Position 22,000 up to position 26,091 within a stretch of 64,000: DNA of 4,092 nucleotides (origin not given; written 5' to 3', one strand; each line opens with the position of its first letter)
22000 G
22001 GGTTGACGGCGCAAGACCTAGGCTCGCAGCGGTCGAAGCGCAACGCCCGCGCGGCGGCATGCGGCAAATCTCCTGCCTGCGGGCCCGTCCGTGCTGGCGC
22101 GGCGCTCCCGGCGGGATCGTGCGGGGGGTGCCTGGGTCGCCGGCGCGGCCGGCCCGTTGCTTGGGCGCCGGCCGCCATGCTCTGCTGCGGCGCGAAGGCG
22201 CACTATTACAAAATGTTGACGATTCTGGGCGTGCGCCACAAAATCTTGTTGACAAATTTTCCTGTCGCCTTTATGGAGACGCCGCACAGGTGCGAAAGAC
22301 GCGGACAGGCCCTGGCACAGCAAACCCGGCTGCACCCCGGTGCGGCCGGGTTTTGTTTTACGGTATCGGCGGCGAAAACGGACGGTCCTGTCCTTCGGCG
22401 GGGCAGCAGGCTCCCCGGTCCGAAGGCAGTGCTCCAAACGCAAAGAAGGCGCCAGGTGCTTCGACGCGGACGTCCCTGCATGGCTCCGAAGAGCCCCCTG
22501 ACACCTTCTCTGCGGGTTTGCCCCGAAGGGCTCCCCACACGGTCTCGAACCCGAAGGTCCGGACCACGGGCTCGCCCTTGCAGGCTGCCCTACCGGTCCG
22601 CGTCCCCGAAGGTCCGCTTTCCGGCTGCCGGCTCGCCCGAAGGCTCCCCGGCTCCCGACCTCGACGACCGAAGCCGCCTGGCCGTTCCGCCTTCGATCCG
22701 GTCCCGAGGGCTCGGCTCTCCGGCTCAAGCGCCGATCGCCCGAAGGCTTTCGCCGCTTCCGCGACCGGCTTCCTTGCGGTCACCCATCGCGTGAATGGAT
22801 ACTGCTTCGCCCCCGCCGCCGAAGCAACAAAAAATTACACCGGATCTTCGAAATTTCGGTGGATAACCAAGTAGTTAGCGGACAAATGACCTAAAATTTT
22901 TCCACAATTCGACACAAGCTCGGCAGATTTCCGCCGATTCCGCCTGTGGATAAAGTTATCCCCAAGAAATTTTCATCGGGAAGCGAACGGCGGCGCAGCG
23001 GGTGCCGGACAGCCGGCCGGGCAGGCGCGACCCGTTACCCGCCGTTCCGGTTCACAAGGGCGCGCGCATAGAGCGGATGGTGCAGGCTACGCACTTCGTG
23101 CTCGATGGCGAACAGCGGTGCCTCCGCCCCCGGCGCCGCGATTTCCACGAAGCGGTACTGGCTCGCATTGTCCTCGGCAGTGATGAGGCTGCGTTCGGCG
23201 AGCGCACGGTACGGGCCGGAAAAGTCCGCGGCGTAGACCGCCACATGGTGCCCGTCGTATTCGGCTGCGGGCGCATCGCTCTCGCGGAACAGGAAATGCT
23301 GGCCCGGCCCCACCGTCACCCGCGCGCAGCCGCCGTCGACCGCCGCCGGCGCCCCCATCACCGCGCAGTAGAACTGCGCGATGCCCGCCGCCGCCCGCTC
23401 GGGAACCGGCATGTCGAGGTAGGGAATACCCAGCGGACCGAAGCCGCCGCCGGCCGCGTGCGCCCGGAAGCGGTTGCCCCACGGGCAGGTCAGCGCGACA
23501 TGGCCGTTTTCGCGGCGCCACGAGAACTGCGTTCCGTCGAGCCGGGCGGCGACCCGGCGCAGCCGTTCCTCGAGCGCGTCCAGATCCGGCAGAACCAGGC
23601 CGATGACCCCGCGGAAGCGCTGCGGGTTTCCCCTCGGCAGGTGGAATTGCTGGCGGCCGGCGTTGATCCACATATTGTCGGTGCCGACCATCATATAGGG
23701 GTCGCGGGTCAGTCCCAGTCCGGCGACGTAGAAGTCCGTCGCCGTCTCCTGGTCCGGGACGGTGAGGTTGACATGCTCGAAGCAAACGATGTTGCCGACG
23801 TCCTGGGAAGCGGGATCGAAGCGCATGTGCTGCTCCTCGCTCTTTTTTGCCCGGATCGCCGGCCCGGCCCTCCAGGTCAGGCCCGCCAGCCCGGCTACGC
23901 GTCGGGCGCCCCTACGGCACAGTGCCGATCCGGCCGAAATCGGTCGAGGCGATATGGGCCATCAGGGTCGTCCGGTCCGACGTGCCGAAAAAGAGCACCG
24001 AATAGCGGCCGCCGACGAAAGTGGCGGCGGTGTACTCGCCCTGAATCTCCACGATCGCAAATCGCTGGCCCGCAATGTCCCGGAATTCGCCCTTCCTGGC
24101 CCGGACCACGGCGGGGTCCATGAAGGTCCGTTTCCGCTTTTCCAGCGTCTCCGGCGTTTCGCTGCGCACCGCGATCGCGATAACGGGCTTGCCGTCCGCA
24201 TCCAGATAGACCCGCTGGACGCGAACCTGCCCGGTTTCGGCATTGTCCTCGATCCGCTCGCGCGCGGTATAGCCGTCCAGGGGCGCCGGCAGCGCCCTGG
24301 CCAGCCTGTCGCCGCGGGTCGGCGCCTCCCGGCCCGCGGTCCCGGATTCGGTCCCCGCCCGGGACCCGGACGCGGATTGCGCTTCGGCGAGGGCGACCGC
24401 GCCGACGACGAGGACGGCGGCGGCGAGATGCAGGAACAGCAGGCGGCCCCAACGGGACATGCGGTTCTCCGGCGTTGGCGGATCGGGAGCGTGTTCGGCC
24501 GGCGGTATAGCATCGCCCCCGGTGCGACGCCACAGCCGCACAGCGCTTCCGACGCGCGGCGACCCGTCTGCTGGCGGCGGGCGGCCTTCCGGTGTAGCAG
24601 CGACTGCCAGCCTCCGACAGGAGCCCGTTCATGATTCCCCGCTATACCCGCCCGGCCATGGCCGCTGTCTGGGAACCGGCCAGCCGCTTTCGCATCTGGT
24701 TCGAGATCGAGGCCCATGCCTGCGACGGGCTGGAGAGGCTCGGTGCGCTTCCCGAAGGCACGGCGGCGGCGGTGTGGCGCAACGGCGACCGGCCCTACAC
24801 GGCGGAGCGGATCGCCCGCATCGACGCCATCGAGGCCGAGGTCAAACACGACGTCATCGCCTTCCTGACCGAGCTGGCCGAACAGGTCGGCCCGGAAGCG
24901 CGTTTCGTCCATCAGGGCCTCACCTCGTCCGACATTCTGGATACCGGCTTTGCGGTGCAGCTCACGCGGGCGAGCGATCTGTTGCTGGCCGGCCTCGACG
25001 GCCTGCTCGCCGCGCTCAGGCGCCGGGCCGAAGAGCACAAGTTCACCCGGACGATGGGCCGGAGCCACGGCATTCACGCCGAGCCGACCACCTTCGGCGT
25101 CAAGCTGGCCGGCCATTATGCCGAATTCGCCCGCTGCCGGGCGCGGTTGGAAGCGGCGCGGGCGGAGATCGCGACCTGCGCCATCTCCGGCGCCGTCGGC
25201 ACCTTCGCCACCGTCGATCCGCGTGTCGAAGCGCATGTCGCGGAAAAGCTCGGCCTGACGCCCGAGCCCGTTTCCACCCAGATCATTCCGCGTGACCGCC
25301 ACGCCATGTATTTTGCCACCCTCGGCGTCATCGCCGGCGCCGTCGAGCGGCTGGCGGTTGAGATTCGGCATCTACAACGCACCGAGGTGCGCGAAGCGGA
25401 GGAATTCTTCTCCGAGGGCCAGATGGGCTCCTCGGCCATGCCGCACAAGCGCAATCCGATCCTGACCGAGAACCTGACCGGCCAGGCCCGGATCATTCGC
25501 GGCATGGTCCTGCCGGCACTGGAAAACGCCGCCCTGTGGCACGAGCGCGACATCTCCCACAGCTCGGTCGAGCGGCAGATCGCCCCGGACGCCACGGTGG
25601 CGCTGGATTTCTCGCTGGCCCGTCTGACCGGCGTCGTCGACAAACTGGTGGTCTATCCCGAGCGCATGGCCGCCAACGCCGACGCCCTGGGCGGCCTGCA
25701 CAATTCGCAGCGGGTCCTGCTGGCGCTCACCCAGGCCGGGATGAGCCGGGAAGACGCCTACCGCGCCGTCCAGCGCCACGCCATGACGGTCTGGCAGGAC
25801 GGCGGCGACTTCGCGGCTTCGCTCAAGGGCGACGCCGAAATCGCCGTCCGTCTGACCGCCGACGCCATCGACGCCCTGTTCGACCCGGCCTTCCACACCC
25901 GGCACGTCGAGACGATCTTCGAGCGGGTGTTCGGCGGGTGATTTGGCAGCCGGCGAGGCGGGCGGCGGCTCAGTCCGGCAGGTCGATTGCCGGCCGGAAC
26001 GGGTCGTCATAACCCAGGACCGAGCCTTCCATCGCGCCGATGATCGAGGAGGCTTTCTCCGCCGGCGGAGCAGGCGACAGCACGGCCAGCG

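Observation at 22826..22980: Four DnaA-box-like 9-mers in an AT-rich patch not adjacent to any promoter: candidate replication origin or DnaA-binding locus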

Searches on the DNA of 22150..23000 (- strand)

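Call 31: search_rna_families(source=window, start=22150, end=23000, threshold=evalue, max_evalue=10)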
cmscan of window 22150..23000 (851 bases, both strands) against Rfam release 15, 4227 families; matches with E-value up to 10: 4.
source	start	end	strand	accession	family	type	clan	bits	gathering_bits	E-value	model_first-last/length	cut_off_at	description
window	22316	22359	+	RF02066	STnc320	Gene; sRNA;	-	20.6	50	0.35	12-55/55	no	Salmonella enterica sRNA STnc320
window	22431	22465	+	RF01367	CRISPR-DR54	Gene; CRISPR;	-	16.6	39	3.3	1-37/37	no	CRISPR RNA direct repeat element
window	22270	22360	+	RF02100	tfoR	Gene; sRNA;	-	11.9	70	7.9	1-101/101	no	Translational regulator of tfoXVC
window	22607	22695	+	RF02675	Ysr141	Gene; sRNA;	-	10.3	196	3.9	12-93/255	no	Yersinia sRNA 141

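Call 72: search_dna_similar(query=window:22190-22990:-, collection=plasmids, mode=distant, max_evalue=0.001, max_rows=10)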
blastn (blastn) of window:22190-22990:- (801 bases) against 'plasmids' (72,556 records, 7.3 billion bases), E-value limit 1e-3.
No match.

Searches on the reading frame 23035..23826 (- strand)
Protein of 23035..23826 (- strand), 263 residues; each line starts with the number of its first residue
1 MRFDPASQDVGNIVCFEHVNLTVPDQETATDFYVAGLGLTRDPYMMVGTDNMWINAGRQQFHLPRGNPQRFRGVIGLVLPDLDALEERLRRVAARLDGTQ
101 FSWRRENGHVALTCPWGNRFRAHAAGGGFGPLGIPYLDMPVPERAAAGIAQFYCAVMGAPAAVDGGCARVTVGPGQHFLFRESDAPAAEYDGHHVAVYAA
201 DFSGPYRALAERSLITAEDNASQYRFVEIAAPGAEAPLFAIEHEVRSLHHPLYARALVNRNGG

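Call 11: search_protein_families(library=ncbifam, proteins=[window:23035-23826:-], max_evalue=0.00001)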
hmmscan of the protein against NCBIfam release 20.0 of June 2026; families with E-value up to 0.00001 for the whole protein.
window:23035-23826:- (263 aa): 0 families

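Call 13: search_protein_families(library=pfam, proteins=[window:23035-23826:-], max_evalue=0.01)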
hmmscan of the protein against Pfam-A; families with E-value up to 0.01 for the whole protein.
window:23035-23826:- (263 aa): 2 families
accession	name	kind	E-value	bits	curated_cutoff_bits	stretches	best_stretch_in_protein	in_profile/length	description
PF18029.7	Glyoxalase_6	-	1.7e-05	25.8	23.6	0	19-121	2-104/106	Glyoxalase-like domain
PF00903.31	Glyoxalase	-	2.7e-05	25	20.6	0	17-45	3-31/121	Glyoxalase/Bleomycin resistance protein/Dioxygenase superfamily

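Call 40: find_encoding_contigs(protein=window:23035-23826:-, flank=10000, max_places=6)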
Protein window:23035-23826:- (263 aa): 3 contigs read that carry it; 1 place shown.
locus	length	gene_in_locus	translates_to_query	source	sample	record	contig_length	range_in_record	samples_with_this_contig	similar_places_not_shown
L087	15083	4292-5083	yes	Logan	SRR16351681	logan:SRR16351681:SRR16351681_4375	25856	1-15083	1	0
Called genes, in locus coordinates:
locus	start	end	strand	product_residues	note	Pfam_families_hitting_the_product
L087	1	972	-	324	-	?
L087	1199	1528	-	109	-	PF05016:ParE_toxin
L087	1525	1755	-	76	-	-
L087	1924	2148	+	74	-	PF02604:PhdYeFM_antitox (weak)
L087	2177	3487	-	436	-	PF00206:Lyase_1, PF10397:ADSL_C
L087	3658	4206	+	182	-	-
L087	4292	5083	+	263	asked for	PF18029:Glyoxalase_6 (faint)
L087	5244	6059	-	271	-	-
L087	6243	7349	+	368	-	PF00318:Ribosomal_S2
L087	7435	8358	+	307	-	PF25025:EF-Ts_N (weak), PF00889:EF_TS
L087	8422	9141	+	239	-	PF00696:AA_kinase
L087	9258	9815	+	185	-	PF01765:RRF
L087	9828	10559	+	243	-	PF01255:Prenyltransf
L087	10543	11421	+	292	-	PF01148:CTP_transf_1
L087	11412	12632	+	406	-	PF02670:DXP_reductoisom, PF08436:DXP_redisom_C, PF13288:DXPR_C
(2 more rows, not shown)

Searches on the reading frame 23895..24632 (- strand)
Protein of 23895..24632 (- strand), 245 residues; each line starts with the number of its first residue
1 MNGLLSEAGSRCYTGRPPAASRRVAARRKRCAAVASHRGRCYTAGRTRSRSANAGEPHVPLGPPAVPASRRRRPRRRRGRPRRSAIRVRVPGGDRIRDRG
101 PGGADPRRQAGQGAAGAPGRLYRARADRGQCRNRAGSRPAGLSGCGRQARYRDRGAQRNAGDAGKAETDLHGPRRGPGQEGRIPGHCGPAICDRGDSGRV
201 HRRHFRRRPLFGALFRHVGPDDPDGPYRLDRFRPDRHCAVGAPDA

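Call 11: search_protein_families(library=ncbifam, proteins=[window:23895-24632:-], max_evalue=0.00001)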
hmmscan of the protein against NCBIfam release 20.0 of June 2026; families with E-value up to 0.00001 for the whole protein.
window:23895-24632:- (245 aa): 0 families

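Call 13: search_protein_families(library=pfam, proteins=[window:23895-24632:-], max_evalue=0.01)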
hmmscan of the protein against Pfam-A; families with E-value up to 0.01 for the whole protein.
window:23895-24632:- (245 aa): 0 families

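Call 52: search_protein_families(library=pfam, proteins=[window:23912-24541:-], max_evalue=1)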
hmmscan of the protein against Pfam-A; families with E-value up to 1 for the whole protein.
window:23912-24541:- (209 aa): 2 families
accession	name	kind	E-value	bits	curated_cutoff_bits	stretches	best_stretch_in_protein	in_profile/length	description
PF21827.1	New_glue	-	0.12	12.6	31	1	36-75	4-43/94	New glue protein family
PF24432.1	DUF7555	-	0.13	12.7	28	0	10-49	91-124/133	Family of unknown function (DUF7555)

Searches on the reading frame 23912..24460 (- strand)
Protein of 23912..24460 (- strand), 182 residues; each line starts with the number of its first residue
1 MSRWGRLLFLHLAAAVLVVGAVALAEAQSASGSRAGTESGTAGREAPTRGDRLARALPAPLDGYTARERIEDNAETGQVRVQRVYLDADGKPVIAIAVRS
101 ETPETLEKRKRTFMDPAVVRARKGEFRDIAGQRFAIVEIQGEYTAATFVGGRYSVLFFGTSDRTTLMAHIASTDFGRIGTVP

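Call 52: search_protein_families(library=pfam, proteins=[window:23912-24460:-], max_evalue=1)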
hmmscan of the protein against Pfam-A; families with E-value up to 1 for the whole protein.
window:23912-24460:- (182 aa): 1 family
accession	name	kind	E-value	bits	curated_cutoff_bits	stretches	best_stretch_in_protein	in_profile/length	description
PF21827.1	New_glue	-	0.09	13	31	1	9-48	4-43/94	New glue protein family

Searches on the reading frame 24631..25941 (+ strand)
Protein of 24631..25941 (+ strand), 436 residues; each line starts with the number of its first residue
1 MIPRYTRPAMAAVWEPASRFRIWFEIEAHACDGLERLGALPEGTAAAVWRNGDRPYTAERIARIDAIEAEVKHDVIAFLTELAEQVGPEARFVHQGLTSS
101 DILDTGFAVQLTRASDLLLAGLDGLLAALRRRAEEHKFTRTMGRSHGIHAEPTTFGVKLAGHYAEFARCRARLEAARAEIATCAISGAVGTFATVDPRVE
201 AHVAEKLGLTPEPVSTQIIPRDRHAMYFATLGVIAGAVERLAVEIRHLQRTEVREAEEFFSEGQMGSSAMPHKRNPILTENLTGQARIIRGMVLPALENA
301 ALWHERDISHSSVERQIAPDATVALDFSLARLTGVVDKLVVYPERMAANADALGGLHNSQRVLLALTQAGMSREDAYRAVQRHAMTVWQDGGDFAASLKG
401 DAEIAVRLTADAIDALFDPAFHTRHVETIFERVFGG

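Call 11: search_protein_families(library=ncbifam, proteins=[window:24631-25941:+], max_evalue=0.00001)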
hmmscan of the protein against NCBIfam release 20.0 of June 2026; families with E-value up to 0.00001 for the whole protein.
window:24631-25941:+ (436 aa): 14 families
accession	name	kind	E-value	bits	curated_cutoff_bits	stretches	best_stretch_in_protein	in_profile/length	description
TIGR00928.1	purB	equivalog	7.4e-139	463.3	326.2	1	1-434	1-436/436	adenylosuccinate lyase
NF052536.2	CoM_syn_XcbD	exception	6.2e-67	226.2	600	1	5-433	14-442/443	3-sulfopropionylcysteine synthase XcbD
NF006500.1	PRK08937.2-4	subfamily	2.9e-64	217.5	626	1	4-433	13-442/448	adenylosuccinate lyase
NF006554.0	PRK09053.1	equivalog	2.4e-56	191.5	595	1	5-433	13-444/453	3-carboxy-cis,cis-muconate cycloisomerase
TIGR02426.1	protocat_pcaB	equivalog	3.7e-46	157.6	355.75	1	6-337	7-336/338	3-carboxy-cis,cis-muconate cycloisomerase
NF052556.1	NtrsucLyaStm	equivalog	2.5e-38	132.1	650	1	21-431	38-461/466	nitrosuccinate lyase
NF006764.0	PRK09285.1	equivalog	6.3e-34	117.1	446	1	54-351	72-379/456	adenylosuccinate lyase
NF004631.0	PRK05975.1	equivalog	2.7e-28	98.9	371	1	64-311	69-315/352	3-carboxy-cis,cis-muconate cycloisomerase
NF008909.0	PRK12273.1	subfamily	5.6e-12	45.3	510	1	99-283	143-336/474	aspartate ammonia-lyase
TIGR00838.1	argH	equivalog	3.4e-11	42.8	279.5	1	73-395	79-401/455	argininosuccinate lyase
TIGR00979.1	fumC_II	equivalog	1.4e-10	40.6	664.75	1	93-284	131-332/458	class II fumarate hydratase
NF002563.0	PRK02186.1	subfamily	2.8e-10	39.1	625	1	78-352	494-770/890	argininosuccinate lyase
NF008964.0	PRK12308.1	equivalog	1.2e-08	33.8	657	1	77-292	86-302/624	argininosuccinate lyase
NF009089.0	PRK12425.1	equivalog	2e-06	26.9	840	1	92-284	131-333/464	class II fumarate hydratase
